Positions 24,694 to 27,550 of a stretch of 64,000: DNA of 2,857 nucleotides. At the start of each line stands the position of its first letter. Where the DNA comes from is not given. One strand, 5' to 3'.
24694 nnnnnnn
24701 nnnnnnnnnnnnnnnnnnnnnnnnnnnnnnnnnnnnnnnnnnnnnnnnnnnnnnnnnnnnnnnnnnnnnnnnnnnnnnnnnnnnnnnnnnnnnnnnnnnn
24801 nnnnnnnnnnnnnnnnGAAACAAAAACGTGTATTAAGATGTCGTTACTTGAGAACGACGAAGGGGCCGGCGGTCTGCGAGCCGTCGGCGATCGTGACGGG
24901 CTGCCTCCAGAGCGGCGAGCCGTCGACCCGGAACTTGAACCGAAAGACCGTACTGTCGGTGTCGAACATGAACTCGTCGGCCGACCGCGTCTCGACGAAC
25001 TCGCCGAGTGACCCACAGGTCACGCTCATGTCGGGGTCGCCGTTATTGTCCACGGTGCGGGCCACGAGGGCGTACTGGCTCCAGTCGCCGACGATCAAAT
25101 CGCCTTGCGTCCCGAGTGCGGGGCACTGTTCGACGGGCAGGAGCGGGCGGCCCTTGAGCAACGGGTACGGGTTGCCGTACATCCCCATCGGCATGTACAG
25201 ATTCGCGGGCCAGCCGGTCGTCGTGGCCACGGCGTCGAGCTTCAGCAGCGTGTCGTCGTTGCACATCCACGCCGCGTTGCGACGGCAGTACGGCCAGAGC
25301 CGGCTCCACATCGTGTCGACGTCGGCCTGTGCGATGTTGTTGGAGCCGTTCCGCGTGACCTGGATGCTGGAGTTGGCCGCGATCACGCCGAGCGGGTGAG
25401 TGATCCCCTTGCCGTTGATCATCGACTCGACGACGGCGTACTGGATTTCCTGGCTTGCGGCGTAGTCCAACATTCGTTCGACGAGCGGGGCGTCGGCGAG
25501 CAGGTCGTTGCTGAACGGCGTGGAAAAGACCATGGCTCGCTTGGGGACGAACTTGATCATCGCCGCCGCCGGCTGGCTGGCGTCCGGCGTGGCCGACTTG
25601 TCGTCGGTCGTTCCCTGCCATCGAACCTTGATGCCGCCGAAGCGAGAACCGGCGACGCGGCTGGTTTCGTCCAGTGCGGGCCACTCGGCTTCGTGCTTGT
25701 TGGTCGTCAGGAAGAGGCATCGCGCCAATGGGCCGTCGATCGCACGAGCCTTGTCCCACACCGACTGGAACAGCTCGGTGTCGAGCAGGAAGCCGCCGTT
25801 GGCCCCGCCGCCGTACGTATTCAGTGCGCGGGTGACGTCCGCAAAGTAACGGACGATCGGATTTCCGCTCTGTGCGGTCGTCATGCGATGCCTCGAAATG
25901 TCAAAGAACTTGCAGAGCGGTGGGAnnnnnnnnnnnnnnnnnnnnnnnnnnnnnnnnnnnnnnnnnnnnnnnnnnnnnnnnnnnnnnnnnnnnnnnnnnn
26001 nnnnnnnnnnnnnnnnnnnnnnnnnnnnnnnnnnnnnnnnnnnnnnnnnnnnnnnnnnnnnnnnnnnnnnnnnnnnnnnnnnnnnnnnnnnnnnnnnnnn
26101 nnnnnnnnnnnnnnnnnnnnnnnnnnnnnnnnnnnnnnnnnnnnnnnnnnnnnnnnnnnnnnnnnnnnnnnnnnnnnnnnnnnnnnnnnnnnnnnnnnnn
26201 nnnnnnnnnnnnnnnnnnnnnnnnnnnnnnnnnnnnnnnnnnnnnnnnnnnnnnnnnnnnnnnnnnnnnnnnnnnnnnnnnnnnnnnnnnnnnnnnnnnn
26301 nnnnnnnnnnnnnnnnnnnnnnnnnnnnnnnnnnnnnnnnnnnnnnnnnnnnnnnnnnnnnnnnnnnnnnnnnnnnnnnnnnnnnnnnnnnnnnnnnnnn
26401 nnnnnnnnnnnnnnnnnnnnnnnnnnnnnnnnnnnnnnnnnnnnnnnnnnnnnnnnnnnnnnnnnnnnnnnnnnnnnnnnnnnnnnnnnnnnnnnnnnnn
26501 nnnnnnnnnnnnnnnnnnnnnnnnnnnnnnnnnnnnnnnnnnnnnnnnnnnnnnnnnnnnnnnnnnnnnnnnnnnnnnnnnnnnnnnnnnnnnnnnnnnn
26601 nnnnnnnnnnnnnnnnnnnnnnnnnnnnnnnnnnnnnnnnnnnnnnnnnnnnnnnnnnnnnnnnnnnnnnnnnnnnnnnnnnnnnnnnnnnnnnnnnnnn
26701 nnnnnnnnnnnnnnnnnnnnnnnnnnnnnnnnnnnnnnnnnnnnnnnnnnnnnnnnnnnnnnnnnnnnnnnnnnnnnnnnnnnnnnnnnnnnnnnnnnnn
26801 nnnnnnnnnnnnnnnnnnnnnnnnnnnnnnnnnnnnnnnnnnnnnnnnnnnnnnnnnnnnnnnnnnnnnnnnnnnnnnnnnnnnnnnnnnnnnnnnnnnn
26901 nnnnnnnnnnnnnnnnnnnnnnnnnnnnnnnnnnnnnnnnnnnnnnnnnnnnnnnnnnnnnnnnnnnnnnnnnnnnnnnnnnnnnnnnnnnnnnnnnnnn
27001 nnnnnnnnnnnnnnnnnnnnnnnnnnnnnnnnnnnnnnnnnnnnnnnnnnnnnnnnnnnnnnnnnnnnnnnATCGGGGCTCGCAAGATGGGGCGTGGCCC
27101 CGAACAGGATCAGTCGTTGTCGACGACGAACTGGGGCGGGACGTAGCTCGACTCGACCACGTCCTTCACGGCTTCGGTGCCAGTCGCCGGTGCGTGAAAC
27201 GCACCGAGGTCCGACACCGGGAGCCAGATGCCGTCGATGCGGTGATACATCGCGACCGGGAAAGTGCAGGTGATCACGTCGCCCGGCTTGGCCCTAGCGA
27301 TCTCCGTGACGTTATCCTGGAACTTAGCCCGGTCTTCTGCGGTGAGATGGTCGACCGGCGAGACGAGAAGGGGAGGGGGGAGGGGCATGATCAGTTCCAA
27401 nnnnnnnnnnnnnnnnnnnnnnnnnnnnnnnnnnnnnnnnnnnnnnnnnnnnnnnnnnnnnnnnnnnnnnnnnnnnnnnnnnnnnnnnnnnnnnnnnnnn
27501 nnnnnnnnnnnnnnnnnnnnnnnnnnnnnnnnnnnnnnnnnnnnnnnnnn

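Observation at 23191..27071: Two adjacent HK97-fold capsid paralogs behind a protease-scaffold fusion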

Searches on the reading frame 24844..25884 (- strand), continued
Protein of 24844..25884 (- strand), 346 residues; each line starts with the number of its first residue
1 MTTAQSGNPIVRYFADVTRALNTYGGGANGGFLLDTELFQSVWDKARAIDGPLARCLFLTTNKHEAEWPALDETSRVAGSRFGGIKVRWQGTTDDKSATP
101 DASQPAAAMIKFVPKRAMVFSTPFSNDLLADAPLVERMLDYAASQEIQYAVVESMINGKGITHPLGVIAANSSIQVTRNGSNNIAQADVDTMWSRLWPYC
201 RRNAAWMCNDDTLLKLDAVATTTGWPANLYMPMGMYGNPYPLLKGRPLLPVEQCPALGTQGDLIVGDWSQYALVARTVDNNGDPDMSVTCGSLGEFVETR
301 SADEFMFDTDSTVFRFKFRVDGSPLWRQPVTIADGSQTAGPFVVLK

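Call 94: find_encoding_contigs(protein=P0068, flank=6000, max_places=1)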
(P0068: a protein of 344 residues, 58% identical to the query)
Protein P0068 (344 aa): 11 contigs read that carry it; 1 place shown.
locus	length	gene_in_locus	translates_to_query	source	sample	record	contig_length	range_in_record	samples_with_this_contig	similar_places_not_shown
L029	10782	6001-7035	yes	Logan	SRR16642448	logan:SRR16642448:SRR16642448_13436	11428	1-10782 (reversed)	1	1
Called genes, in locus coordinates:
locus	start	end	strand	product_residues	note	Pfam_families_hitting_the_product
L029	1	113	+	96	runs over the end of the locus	-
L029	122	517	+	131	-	-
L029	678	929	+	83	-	-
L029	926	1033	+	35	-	-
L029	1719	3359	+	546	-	PF04860:Phage_portal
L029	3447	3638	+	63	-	-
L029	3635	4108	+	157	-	-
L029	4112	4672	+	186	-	-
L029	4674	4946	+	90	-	-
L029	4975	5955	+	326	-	-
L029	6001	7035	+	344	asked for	PF05065:Phage_capsid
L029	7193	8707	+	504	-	PF05065:Phage_capsid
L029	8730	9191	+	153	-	-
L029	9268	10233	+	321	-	PF00535:Glycos_transf_2 (weak)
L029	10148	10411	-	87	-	-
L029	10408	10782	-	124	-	?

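Call 96: search_protein_families(library=phrogs, proteins=[L028:184-825:-, L028:818-1177:+, L028:1174-1644:+, L028:1654-1992:+, L028:1989-2720:+, L028:3162-4244:+, L028:4330-5073:+, L028:5092-5697:+, L028:5707-6060:+, L028:6315-7355:-], max_evalue=0.01)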
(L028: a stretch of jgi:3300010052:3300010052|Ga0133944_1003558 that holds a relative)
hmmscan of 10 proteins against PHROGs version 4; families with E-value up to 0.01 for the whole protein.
L028:184-825:- (213 aa): 0 families

L028:818-1177:+ (119 aa): 0 families

L028:1174-1644:+ (156 aa): 0 families

L028:1654-1992:+ (112 aa): 0 families

L028:1989-2720:+ (243 aa): 4 families
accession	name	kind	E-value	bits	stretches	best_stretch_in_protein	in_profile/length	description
phrog_11321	-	unknown function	4.8e-15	56.8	1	42-170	22-145/327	-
phrog_617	-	head and packaging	3.9e-07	30.3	1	12-197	18-184/626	major head protein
phrog_80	-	head and packaging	2.3e-05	24.8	1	3-110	217-331/607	head maturation protease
phrog_4523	-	head and packaging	0.00023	21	1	4-109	14-126/644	major head and protease protein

L028:3162-4244:+ (360 aa): 2 families
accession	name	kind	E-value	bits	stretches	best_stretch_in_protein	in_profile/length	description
phrog_10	-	head and packaging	5.3e-12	46.5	1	29-354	358-641/752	major head protein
phrog_617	-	head and packaging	2e-06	28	1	106-277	407-573/626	major head protein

L028:4330-5073:+ (247 aa): 0 families

L028:5092-5697:+ (201 aa): 0 families

L028:5707-6060:+ (117 aa): 0 families

L028:6315-7355:- (346 aa): 0 families

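Call 98: find_encoding_contigs(protein=P0070, flank=10000, max_places=1)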
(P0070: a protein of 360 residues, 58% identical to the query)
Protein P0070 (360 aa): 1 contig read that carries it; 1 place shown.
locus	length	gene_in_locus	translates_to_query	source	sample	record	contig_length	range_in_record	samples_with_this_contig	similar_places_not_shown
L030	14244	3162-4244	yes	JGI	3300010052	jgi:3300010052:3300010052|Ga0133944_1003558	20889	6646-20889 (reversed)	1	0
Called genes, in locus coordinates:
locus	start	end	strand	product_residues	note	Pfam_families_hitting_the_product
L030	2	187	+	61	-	?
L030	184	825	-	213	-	-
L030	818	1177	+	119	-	-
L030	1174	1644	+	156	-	-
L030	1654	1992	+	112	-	-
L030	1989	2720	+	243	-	-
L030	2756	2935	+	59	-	-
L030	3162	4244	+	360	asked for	PF05065:Phage_capsid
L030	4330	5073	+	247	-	-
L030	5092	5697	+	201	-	-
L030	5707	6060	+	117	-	-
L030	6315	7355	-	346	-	-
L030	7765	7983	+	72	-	-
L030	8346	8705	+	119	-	PF12728:HTH_17, PF13411:MerR_1 (faint)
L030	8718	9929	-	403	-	PF00589:Phage_integrase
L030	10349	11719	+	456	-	PF01408:GFO_IDH_MocA, PF22725:GFO_IDH_MocA_C3 (faint), PF19051:GFO_IDH_MocA_C2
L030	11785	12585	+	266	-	PF06439:3keto-disac_hyd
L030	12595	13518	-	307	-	PF00701:DHDPS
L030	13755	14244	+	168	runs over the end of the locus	PF00583:Acetyltransf_1, PF13673:Acetyltransf_10, PF13508:Acetyltransf_7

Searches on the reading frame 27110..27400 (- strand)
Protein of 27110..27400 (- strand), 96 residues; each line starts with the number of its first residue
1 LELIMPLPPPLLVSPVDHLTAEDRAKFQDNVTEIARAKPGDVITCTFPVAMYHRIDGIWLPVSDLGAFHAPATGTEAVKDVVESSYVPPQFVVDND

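Call 3: search_protein_families(library=pfam, proteins=[window:27110-27400:-], max_evalue=0.1)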
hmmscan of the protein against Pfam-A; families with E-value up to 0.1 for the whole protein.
window:27110-27400:- (96 aa): 0 families

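Call 4: search_protein_families(library=phrogs, proteins=[window:27110-27400:-], max_evalue=0.01)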
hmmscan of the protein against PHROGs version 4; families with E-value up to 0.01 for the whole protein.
window:27110-27400:- (96 aa): 0 families

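Call 111: search_protein_families(library=pfam, proteins=[window:27110-27400:-], max_evalue=10)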
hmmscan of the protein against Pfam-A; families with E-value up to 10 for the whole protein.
window:27110-27400:- (96 aa): 0 families
